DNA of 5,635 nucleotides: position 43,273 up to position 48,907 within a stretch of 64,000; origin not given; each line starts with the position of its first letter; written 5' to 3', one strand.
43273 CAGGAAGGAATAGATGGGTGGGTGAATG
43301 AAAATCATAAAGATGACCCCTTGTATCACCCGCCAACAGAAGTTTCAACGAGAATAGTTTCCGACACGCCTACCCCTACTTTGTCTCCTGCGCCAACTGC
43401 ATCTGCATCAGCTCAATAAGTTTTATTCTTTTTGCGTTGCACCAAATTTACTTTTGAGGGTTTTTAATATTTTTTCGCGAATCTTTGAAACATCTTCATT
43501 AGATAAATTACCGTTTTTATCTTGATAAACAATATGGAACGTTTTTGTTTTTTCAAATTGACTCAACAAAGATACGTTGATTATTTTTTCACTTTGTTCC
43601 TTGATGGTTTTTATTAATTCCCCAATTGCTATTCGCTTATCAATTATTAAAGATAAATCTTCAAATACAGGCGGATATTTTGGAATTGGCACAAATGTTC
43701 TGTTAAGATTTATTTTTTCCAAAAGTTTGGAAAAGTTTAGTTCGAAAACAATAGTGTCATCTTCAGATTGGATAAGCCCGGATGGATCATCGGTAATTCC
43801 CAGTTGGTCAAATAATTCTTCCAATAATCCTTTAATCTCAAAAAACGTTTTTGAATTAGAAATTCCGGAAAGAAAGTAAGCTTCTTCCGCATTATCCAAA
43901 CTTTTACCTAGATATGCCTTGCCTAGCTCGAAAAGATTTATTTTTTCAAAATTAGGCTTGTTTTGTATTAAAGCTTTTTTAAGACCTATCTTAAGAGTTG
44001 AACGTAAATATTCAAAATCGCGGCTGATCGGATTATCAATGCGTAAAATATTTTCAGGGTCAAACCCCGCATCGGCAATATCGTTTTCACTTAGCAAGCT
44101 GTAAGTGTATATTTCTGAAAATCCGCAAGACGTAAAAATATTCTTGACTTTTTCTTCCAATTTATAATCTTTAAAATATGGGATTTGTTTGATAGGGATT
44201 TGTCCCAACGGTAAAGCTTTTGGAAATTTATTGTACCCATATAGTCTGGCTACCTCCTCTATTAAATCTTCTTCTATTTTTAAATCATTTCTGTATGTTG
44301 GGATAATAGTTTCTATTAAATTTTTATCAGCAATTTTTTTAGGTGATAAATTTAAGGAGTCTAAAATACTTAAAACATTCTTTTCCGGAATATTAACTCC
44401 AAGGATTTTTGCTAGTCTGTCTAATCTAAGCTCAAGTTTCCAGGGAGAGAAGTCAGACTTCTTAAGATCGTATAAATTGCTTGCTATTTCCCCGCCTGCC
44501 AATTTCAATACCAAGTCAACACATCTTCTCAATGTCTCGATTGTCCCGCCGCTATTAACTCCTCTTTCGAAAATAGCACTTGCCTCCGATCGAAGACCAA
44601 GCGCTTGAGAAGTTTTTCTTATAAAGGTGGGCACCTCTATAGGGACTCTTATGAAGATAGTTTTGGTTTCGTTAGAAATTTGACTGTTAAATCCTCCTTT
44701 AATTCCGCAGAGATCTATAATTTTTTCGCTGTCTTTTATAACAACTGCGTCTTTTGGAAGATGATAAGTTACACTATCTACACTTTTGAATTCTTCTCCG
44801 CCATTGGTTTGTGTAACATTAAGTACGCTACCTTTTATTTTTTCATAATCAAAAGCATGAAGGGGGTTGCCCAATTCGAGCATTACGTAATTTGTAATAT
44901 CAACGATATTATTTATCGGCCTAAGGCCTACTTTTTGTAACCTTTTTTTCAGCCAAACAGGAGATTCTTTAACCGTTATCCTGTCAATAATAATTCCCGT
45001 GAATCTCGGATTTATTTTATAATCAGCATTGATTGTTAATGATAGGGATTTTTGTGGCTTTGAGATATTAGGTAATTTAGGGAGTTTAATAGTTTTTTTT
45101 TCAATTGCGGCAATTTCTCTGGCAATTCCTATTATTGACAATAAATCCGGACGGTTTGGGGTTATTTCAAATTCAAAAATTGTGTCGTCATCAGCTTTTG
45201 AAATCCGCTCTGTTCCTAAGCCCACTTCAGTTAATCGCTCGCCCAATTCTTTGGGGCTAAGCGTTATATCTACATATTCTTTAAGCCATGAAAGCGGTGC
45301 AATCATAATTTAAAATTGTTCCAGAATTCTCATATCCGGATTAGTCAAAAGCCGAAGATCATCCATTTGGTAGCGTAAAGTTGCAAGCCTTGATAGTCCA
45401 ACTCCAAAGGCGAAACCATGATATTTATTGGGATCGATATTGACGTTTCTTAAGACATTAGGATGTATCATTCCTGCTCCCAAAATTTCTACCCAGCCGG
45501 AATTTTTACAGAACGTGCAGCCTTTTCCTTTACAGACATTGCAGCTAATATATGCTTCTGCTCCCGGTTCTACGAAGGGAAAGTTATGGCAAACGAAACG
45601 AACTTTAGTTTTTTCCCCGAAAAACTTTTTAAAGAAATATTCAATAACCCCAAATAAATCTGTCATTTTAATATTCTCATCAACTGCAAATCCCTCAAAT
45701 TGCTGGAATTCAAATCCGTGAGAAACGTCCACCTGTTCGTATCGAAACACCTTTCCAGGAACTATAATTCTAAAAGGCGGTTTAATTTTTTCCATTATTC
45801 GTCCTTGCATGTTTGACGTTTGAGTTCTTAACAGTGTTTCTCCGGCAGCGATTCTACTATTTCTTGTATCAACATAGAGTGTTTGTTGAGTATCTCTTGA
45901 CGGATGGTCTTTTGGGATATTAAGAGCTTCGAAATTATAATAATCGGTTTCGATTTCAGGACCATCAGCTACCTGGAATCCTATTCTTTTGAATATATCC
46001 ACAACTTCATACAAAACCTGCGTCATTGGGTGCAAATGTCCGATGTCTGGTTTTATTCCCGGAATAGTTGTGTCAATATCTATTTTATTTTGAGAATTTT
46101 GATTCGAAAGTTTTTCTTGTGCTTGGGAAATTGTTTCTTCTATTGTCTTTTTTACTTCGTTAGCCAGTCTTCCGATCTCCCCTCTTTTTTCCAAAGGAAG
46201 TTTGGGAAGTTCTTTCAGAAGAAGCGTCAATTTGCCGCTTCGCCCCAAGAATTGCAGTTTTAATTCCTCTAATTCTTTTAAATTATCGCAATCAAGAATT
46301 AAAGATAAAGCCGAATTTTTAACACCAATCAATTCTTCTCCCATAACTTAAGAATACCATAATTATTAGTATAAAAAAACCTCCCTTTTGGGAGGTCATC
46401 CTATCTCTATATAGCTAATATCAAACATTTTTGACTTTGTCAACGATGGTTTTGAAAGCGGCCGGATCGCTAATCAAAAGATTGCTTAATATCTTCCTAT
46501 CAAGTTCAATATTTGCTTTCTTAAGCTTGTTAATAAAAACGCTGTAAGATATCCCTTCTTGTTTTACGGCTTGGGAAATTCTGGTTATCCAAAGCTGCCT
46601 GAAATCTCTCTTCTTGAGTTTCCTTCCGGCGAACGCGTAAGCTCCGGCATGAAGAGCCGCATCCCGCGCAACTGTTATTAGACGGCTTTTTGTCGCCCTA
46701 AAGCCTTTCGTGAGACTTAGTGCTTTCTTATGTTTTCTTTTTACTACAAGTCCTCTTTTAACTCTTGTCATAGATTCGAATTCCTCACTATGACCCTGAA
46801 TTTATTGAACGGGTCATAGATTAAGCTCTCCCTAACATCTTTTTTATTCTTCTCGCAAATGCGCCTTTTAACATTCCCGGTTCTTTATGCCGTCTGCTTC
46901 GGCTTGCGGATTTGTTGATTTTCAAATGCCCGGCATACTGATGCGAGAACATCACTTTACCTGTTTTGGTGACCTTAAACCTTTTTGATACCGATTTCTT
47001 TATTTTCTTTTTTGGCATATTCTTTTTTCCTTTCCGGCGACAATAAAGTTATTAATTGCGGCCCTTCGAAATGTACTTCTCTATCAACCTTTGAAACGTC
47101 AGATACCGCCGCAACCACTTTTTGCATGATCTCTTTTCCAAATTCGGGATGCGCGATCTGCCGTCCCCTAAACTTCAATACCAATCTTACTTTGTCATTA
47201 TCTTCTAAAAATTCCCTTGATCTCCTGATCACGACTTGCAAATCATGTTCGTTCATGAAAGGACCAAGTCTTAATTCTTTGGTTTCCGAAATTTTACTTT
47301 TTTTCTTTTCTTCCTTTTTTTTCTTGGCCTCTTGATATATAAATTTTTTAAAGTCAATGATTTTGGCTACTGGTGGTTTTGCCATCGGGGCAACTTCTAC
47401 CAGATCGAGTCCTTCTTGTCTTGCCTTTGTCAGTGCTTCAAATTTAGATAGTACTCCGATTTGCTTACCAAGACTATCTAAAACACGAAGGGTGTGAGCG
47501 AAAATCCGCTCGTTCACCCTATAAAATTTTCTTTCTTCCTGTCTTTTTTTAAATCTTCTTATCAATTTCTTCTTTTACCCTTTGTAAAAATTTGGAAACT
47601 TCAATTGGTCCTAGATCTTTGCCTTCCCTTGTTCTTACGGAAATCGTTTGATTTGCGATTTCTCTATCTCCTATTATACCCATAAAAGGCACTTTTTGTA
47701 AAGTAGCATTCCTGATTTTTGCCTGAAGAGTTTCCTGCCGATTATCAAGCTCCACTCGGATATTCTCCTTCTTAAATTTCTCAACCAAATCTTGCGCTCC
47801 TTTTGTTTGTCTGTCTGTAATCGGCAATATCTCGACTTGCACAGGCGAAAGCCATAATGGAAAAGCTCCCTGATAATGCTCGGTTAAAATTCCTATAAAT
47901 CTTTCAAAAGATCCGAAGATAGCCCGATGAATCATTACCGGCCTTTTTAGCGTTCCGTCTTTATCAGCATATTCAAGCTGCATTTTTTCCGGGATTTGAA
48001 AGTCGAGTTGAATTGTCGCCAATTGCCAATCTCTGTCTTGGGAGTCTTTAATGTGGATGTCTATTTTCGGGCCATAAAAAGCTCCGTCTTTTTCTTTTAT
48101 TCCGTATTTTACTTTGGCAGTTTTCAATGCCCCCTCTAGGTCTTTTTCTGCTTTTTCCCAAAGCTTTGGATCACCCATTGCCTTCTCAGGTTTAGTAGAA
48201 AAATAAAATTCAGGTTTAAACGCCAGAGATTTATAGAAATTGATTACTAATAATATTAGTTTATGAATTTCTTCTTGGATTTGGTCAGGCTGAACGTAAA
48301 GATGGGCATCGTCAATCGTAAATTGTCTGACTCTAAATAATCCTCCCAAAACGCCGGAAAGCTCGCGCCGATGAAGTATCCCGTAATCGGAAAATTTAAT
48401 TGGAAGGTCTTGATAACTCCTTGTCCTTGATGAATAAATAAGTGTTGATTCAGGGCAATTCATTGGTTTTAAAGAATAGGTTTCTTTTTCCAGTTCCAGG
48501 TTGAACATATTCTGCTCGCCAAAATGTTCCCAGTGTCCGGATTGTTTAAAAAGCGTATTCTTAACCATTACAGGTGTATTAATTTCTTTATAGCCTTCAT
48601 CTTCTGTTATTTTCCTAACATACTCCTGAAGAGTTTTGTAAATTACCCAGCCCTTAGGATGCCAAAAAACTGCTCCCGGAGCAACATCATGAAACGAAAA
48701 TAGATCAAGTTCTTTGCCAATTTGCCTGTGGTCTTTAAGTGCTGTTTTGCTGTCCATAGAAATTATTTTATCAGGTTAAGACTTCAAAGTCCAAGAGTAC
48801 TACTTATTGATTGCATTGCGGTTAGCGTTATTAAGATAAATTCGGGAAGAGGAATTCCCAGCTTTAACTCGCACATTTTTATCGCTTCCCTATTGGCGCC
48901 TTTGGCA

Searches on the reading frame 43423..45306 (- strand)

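Call 22: search_protein_families(library=pfam, proteins=[window:43423-45306:-], max_evalue=0.00001)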
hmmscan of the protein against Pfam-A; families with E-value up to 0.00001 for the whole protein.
window:43423-45306:- (627 aa): 4 families
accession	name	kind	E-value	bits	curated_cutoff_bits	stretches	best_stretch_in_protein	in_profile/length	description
PF03483.22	B3_4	-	9.7e-55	185.3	29.3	1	99-271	2-174/174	B3/4 domain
PF03484.21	B5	-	1.9e-23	82.9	28.6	1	292-358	2-67/67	tRNA synthetase B5 domain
PF17759.6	tRNA_synthFbeta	-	7.1e-23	81.6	22.4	1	370-507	8-161/214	Phenylalanyl tRNA synthetase beta chain CLM domain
PF03147.19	FDX-ACB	-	4.2e-14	53.2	31.1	1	542-625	1-93/94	Ferredoxin-fold anticodon binding domain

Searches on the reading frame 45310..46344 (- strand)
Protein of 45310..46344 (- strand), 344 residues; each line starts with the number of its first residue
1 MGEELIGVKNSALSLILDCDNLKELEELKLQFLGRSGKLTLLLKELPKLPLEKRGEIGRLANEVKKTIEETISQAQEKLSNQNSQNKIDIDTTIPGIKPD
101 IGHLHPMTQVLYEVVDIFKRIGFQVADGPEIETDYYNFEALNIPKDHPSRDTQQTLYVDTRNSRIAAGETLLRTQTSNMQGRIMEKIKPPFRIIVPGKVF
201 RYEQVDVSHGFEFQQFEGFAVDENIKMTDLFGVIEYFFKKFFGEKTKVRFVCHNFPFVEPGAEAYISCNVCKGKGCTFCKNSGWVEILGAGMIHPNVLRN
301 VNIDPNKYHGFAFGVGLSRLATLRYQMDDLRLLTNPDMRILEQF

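Call 22: search_protein_families(library=pfam, proteins=[window:45310-46344:-], max_evalue=0.00001)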
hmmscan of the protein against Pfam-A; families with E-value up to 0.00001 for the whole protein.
window:45310-46344:- (344 aa): 2 families
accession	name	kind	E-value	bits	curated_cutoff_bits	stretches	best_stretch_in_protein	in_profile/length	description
PF01409.25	tRNA-synt_2d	-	4.6e-89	298.6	19.8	1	90-344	2-246/246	tRNA synthetases class II core domain (F)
PF02912.23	Phe_tRNA-synt_N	-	6.3e-18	64.9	22.3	1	21-87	2-68/69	Aminoacyl tRNA synthetase class II, N-terminal domain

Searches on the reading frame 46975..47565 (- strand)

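Call 22: search_protein_families(library=pfam, proteins=[window:46975-47565:-], max_evalue=0.00001)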
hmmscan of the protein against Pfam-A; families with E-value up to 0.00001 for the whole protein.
window:46975-47565:- (196 aa): 2 families
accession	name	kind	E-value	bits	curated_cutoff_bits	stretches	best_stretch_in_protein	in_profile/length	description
PF00707.27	IF3_C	-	4.8e-26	91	34.8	1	94-177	2-85/86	Translation initiation factor IF-3, C-terminal domain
PF05198.21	IF3_N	-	6.1e-26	90.8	26.9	1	17-85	1-69/70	Translation initiation factor IF-3, N-terminal domain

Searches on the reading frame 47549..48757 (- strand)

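Call 23: search_protein_families(library=pfam, proteins=[window:47549-48757:-], max_evalue=0.00001)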
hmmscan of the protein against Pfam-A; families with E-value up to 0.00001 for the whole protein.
window:47549-48757:- (402 aa): 2 families
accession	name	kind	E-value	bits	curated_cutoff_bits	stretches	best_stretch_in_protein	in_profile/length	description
PF00587.30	tRNA-synt_2b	-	8.5e-41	140.4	29.3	1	89-295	5-179/179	tRNA synthetase class II core domain (G, H, P, S and T)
PF03129.25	HGTP_anticodon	-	3.4e-20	72.4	21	1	307-396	1-93/94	Anticodon binding domain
